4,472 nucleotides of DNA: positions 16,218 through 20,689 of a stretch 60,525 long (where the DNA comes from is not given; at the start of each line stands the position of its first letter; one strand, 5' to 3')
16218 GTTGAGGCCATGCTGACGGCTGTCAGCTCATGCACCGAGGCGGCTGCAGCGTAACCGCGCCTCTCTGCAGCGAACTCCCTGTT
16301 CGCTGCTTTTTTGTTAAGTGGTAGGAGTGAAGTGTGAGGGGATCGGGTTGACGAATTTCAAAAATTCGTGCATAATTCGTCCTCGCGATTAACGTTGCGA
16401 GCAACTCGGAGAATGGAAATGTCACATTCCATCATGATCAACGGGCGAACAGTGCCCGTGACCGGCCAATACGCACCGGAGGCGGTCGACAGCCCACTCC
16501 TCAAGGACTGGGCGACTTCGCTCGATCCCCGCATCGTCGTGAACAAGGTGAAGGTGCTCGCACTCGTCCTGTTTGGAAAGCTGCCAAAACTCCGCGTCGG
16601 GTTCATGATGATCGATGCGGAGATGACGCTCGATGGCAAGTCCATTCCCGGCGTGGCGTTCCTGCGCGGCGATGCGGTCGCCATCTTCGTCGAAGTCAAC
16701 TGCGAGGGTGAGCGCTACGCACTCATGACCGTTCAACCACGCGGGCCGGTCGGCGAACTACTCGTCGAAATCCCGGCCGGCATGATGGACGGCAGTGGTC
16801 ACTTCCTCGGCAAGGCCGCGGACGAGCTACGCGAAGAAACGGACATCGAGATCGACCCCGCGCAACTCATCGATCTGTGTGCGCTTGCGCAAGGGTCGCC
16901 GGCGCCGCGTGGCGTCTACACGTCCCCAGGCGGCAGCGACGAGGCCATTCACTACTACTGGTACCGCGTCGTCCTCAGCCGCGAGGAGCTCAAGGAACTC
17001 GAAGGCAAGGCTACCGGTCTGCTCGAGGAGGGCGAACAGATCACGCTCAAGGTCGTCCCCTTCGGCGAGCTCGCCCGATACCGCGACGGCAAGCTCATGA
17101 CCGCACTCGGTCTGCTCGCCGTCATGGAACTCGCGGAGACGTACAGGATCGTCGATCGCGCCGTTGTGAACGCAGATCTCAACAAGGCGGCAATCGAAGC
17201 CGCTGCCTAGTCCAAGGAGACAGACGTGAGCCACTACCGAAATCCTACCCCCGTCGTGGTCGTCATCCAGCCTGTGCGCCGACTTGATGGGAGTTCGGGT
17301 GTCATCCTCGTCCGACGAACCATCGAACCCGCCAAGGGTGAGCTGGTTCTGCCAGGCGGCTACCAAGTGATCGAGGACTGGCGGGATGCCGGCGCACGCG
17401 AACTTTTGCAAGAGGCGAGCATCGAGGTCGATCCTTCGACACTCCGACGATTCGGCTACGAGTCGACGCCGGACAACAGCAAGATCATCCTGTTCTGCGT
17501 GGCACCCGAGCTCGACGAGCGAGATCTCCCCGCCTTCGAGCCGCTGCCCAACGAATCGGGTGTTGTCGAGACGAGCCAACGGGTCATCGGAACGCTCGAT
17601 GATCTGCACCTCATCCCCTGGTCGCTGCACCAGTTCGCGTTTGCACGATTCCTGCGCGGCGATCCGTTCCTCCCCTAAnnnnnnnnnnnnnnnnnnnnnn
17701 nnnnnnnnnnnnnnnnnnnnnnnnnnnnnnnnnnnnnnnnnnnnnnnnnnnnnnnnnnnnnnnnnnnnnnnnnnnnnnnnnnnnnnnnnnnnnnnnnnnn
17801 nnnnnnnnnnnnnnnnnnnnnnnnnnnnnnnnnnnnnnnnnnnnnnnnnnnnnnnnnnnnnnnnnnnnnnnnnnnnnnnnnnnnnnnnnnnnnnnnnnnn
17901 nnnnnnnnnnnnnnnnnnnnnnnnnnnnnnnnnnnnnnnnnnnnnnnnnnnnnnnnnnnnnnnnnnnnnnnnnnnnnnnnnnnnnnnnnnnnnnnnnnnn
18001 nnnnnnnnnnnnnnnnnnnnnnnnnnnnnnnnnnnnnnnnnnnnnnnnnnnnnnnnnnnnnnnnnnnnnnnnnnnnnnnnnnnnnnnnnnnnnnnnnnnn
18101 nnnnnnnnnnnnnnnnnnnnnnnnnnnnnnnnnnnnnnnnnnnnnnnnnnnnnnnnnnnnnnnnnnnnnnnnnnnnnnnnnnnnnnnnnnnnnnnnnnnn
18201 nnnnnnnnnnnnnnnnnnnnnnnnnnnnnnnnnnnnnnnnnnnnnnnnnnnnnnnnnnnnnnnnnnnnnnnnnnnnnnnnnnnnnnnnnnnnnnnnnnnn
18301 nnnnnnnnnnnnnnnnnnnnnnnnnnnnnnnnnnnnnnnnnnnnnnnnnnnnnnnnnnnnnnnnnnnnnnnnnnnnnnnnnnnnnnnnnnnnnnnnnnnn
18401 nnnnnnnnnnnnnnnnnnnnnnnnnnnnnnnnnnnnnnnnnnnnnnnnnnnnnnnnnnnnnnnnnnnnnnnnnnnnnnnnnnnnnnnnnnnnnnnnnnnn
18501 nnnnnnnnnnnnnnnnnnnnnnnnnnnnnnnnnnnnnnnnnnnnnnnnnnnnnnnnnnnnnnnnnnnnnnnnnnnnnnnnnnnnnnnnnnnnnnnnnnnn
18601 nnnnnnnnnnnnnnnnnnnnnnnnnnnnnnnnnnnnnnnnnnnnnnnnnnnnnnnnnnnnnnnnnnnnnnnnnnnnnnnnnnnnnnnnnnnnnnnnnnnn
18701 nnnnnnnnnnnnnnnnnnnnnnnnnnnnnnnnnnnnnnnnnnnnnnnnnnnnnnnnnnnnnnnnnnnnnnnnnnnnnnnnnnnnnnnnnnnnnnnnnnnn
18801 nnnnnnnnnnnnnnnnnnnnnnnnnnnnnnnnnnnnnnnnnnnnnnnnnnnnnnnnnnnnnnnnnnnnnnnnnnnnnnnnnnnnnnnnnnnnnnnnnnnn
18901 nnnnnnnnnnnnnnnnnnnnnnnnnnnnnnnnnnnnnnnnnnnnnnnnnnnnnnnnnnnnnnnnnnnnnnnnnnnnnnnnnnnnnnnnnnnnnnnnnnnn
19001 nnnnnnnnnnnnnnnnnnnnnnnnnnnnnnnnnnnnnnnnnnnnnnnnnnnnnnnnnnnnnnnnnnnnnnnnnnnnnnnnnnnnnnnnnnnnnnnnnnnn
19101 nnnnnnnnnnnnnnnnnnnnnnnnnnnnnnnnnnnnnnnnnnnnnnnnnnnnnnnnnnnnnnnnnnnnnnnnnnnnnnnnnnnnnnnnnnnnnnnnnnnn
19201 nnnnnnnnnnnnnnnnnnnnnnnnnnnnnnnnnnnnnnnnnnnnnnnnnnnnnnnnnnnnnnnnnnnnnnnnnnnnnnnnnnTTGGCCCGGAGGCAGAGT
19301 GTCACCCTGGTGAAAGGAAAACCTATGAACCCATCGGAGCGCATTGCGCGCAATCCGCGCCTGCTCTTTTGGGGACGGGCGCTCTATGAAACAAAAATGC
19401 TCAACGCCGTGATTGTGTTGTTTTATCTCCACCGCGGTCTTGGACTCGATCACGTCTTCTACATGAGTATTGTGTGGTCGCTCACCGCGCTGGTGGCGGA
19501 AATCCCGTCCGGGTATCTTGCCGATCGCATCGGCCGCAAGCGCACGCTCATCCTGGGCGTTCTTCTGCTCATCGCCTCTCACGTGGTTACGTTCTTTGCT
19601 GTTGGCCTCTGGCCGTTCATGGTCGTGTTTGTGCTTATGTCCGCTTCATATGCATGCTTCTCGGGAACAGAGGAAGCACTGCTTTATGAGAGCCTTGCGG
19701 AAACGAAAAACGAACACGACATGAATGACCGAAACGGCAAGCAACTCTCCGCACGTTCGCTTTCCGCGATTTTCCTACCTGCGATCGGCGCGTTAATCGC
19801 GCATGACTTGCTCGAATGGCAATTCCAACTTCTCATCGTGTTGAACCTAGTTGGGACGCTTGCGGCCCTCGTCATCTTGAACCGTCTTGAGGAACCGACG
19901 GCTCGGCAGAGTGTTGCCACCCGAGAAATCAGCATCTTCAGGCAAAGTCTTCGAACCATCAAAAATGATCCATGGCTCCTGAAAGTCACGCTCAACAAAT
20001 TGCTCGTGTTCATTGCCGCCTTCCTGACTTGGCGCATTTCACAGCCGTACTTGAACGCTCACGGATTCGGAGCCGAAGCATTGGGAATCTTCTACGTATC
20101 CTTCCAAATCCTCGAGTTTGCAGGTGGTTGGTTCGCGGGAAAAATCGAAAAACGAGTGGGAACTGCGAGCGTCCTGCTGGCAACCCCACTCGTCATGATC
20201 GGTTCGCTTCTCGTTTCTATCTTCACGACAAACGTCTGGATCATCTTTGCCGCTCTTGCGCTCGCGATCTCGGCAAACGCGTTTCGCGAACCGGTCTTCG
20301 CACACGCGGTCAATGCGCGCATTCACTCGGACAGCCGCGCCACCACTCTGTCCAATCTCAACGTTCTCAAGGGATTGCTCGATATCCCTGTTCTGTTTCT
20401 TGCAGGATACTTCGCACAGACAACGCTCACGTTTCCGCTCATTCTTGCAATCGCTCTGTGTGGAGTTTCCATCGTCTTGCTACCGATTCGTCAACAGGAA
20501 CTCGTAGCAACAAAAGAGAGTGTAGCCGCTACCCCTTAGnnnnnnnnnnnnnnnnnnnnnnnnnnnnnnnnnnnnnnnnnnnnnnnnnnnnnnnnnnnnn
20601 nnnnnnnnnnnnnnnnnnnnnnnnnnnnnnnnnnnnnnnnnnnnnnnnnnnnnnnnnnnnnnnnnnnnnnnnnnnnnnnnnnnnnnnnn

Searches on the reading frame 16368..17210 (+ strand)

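Call 62: search_protein_families(library=pfam, proteins=[window:16368-17210:+], max_evalue=0.001)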
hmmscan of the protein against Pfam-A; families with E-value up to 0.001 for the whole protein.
window:16368-17210:+ (280 aa): 1 family
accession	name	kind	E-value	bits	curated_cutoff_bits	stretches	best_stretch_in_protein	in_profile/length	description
PF00293.34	NUDIX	-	1.4e-05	25.6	21.1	1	101-236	3-119/134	NUDIX domain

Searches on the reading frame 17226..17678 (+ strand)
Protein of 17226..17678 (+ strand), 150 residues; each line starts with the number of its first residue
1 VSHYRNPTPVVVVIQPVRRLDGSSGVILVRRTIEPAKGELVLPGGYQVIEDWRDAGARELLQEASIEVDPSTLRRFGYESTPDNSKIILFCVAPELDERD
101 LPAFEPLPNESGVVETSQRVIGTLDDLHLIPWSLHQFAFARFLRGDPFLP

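Call 62: search_protein_families(library=pfam, proteins=[window:17226-17678:+], max_evalue=0.001)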
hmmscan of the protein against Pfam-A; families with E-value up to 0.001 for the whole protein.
window:17226-17678:+ (150 aa): 1 family
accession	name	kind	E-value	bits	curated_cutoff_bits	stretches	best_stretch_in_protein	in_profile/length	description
PF00293.34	NUDIX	-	0.0005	20.5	21.1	1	17-102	10-101/134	NUDIX domain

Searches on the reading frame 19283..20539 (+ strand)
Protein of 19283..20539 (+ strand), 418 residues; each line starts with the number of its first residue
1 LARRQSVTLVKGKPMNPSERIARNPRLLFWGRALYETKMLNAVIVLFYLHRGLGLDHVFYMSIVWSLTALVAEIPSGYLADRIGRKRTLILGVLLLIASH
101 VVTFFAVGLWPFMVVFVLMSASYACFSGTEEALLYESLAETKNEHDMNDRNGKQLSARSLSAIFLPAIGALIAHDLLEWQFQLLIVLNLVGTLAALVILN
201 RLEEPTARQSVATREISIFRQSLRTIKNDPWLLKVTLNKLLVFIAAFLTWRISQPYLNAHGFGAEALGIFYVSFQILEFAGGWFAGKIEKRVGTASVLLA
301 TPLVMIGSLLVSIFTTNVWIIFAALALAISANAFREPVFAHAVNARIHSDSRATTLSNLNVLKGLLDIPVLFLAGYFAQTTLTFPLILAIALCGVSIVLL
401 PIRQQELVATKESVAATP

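Call 62: search_protein_families(library=pfam, proteins=[window:19283-20539:+], max_evalue=0.001)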
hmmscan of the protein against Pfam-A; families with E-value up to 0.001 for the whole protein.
window:19283-20539:+ (418 aa): 4 families
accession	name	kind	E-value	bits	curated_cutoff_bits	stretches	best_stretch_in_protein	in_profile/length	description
PF07690.21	MFS_1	-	1.3e-25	90.5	33.4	1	38-360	13-336/347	Major Facilitator Superfamily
PF13347.12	MFS_2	-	2.6e-10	39.9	27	2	42-172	244-376/427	MFS/sugar transport protein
PF00083.30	Sugar_tr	-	1.8e-06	27.6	22.3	1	51-108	282-341/452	Sugar (and other) transporter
PF12832.13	MFS_1_like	-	2.3e-05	24.1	25.2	1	50-327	28-310/373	MFS_1 like family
